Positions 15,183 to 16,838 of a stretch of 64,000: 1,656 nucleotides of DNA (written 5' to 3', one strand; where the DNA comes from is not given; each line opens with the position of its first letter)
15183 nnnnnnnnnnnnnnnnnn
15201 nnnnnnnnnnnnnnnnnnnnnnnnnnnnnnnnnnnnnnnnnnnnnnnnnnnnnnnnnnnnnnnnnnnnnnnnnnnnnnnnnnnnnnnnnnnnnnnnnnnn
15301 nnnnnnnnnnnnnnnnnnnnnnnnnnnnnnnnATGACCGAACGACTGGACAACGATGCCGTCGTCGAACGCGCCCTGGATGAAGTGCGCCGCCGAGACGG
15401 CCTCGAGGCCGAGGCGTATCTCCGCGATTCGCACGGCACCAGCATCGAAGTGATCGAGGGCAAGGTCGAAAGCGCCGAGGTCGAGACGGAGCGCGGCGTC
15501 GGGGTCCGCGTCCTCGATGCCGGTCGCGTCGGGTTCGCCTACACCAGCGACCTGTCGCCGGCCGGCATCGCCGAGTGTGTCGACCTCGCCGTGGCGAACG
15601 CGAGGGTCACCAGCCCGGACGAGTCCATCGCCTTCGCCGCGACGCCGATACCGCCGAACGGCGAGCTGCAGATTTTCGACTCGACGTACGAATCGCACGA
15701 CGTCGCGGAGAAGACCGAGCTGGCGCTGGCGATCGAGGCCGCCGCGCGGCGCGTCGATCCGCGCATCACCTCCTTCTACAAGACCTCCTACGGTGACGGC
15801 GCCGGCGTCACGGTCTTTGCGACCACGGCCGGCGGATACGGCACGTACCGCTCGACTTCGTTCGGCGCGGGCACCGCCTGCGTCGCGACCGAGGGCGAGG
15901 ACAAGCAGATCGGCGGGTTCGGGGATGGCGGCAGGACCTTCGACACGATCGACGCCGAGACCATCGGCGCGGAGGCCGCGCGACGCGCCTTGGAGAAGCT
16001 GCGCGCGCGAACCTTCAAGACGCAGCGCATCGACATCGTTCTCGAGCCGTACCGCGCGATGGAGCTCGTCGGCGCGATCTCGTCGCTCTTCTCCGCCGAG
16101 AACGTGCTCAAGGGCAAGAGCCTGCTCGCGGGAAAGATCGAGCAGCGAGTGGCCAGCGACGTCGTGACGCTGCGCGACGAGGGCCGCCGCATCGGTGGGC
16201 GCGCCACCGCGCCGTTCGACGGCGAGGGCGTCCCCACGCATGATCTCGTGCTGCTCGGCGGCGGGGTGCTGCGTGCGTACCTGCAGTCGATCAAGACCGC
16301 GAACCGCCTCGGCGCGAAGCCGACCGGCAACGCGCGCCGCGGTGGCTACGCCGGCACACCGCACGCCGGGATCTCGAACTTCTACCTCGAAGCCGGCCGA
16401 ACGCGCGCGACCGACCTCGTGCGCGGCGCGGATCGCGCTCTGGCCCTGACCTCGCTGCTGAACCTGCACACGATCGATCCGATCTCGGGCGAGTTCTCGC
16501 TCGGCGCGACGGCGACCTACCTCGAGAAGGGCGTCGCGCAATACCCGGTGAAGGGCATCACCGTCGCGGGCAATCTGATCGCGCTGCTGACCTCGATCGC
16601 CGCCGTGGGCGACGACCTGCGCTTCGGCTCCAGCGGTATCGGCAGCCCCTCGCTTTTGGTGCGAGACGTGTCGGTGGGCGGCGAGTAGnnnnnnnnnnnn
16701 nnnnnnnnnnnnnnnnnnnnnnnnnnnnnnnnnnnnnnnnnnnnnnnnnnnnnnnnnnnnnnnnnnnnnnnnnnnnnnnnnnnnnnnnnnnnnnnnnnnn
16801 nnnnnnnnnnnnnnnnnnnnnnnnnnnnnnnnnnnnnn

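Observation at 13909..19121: tldD-tldE operon extended by an alpha/alpha-toroid repeat protein, a conserved hypothetical and a small membrane protein: candidate uncharacterised peptide-processing/modification module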

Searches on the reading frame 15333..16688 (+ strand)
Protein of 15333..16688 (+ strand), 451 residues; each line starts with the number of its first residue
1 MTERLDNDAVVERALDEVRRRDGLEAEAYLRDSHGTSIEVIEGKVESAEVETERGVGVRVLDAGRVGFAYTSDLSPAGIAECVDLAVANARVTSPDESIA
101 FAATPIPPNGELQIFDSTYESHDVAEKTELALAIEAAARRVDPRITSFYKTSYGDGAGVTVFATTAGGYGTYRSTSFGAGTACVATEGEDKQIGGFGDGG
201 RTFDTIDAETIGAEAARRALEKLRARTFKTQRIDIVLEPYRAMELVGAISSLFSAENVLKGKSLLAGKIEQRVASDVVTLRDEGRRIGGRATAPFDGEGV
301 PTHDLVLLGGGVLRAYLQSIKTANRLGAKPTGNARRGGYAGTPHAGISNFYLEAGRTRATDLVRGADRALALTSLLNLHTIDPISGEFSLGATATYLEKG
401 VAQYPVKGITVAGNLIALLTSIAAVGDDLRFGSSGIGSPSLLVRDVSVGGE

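Call 3: search_protein_families(library=pfam, proteins=[window:15333-16688:+], max_evalue=0.1)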
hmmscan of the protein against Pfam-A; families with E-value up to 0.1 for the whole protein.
window:15333-16688:+ (451 aa): 3 families
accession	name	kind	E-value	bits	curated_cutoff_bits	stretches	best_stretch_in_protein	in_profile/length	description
PF19289.4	PmbA_TldD_3rd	-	3.5e-65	219.7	22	1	230-450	1-220/220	PmbA/TldA metallopeptidase C-terminal domain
PF01523.21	PmbA_TldD_1st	-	5.6e-18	65.3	20.9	1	26-90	1-65/65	PmbA/TldA metallopeptidase domain 1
PF19290.4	PmbA_TldD_2nd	-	7.9e-18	65.3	20.9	1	120-223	4-109/109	PmbA/TldA metallopeptidase central domain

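Call 4: search_protein_families(library=ncbifam, proteins=[window:15333-16688:+], max_evalue=0.1)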
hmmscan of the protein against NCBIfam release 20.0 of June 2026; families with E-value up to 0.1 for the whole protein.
window:15333-16688:+ (451 aa): 3 families
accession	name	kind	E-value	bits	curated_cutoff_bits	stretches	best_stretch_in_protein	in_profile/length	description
NF008268.0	PRK11040.1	equivalog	6.2e-53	180.1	438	1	9-451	16-446/446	metalloprotease PmbA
NF008006.0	PRK10735.1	equivalog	1.5e-32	112.7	513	1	25-437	35-452/481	metalloprotease TldD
NF040952.1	Arch_mtprotase_TldD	equivalog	4.6e-28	98.2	635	1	32-431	21-414/443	zinc metalloprotease TldD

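Call 57: search_protein_families(library=padloc, proteins=[window:15333-16688:+], max_evalue=0.01)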
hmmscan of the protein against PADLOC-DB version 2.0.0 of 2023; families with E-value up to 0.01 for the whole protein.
window:15333-16688:+ (451 aa): 0 families
